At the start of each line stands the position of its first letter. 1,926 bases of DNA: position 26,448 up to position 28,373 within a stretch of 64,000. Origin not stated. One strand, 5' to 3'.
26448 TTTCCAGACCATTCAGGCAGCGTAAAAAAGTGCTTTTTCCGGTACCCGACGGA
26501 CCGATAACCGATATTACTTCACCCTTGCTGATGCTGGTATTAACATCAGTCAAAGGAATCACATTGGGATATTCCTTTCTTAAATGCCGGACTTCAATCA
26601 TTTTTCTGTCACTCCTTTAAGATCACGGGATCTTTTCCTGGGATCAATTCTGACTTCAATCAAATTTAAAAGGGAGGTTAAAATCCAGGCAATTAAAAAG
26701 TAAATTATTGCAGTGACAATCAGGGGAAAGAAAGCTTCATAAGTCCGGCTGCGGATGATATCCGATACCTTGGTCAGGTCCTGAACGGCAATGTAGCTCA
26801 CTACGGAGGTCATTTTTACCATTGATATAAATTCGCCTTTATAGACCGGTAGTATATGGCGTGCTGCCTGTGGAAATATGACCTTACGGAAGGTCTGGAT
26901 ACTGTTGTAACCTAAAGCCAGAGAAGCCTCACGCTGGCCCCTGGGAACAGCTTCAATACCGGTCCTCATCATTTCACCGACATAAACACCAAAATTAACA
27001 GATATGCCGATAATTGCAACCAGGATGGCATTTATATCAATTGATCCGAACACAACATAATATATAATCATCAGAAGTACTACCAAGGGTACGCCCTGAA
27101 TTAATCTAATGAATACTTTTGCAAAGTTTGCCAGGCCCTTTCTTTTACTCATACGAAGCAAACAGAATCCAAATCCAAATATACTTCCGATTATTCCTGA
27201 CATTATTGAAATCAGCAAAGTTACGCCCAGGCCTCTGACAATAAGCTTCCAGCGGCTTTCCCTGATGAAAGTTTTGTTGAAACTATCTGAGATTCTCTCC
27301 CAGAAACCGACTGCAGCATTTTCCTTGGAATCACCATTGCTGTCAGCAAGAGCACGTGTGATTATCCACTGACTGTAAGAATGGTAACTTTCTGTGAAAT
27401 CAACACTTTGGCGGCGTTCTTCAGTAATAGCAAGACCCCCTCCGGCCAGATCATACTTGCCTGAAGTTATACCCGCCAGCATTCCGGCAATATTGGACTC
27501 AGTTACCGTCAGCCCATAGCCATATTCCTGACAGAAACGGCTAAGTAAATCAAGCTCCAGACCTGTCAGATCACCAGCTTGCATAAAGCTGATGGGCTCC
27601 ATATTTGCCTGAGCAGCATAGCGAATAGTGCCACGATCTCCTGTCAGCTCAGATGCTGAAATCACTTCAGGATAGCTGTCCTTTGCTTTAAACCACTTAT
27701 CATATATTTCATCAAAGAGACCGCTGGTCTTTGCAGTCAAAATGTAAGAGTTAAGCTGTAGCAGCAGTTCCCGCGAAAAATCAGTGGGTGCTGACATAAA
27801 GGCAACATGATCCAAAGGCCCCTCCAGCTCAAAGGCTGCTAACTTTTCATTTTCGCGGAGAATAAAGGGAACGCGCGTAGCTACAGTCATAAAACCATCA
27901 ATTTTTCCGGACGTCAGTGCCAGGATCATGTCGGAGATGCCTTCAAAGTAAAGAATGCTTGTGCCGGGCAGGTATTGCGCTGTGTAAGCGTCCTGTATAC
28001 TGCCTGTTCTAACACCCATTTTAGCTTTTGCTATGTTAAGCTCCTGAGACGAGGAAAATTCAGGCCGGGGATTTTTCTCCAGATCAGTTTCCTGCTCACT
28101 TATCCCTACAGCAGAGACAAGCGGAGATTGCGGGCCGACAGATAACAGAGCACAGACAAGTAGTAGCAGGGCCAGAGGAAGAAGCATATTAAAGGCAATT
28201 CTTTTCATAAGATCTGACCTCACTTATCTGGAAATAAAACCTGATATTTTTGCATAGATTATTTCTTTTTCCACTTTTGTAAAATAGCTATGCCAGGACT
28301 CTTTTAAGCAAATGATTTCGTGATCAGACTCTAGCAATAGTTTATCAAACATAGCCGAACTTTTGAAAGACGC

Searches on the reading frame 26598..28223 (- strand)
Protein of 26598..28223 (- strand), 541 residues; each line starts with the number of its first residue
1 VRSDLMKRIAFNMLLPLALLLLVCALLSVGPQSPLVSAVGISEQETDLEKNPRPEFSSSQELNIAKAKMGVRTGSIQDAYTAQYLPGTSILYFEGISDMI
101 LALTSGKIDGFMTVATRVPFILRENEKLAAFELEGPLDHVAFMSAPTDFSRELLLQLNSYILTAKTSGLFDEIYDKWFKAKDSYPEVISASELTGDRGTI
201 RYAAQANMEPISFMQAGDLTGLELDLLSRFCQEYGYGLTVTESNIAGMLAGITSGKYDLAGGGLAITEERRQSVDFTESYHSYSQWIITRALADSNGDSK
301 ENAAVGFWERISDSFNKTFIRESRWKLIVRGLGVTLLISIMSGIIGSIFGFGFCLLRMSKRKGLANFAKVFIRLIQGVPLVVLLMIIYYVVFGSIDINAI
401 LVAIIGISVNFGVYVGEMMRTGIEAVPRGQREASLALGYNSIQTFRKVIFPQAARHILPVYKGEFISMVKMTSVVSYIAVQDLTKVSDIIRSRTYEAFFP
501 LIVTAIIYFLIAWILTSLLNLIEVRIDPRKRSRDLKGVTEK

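Call 71: search_protein_families(library=ncbifam, proteins=[window:26598-28223:-], max_evalue=1e-10)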
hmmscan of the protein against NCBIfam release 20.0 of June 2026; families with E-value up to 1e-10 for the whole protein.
window:26598-28223:- (541 aa): 16 families
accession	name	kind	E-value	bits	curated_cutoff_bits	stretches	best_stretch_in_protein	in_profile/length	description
NF011680.0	PRK15100.1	equivalog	1.1e-43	149.7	300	1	327-531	14-219/222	cystine ABC transporter permease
TIGR03004.1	ectoine_ehuC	equivalog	3.2e-36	125.2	196.95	1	327-526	6-206/214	ectoine/hydroxyectoine ABC transporter permease subunit EhuC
TIGR03003.1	ectoine_ehuD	equivalog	9.2e-36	123.7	205.2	1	327-525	12-211/212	ectoine/hydroxyectoine ABC transporter permease subunit EhuD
NF008337.0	PRK11123.1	equivalog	9.8e-31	107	277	1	393-530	97-234/238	arginine ABC transporter permease ArtQ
NF007028.0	PRK09494.1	equivalog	2.6e-29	102.6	303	1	327-526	14-216/219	glutamine ABC transporter permease GlnP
NF011714.0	PRK15135.1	subfamily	2.1e-24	86.6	319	1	326-526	7-219/228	histidine ABC transporter permease HisQ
NF011651.0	PRK15069.1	subfamily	4.3e-24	85.2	306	1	329-525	20-227/237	histidine ABC transporter permease HisM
NF011687.0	PRK15107.1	equivalog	5e-22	78.9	318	1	327-519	15-216/224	glutamate/aspartate ABC transporter permease GltK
NF008336.0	PRK11122.1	equivalog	1.4e-21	77.2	248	1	327-525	7-214/222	arginine ABC transporter permease ArtM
TIGR01096.1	3A0103s03R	subfamily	1.1e-19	70.9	256.35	0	196-291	22-118/250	lysine/arginine/ornithine ABC transporter substrate-binding protein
TIGR01726.1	HEQRo_perm_3TM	subfamily_domain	1.9e-17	63.6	42.2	1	326-420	3-98/99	ABC transporter permease subunit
NF007029.0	PRK09495.1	equivalog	2e-14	54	303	0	203-290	30-117/248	glutamine ABC transporter substrate-binding protein GlnH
NF041764.1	ArtI_Ecoli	equivalog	5.3e-13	48.9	522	0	197-289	20-113/243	arginine ABC transporter substrate-binding protein ArtI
NF011583.0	PRK15007.1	subfamily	1.9e-12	47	358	0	198-289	21-113/243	arginine ABC transporter substrate-binding protein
NF041765.1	ArtJ_Ecoli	equivalog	4.4e-12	46.1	510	0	199-290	22-114/243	arginine ABC transporter substrate-binding protein ArtJ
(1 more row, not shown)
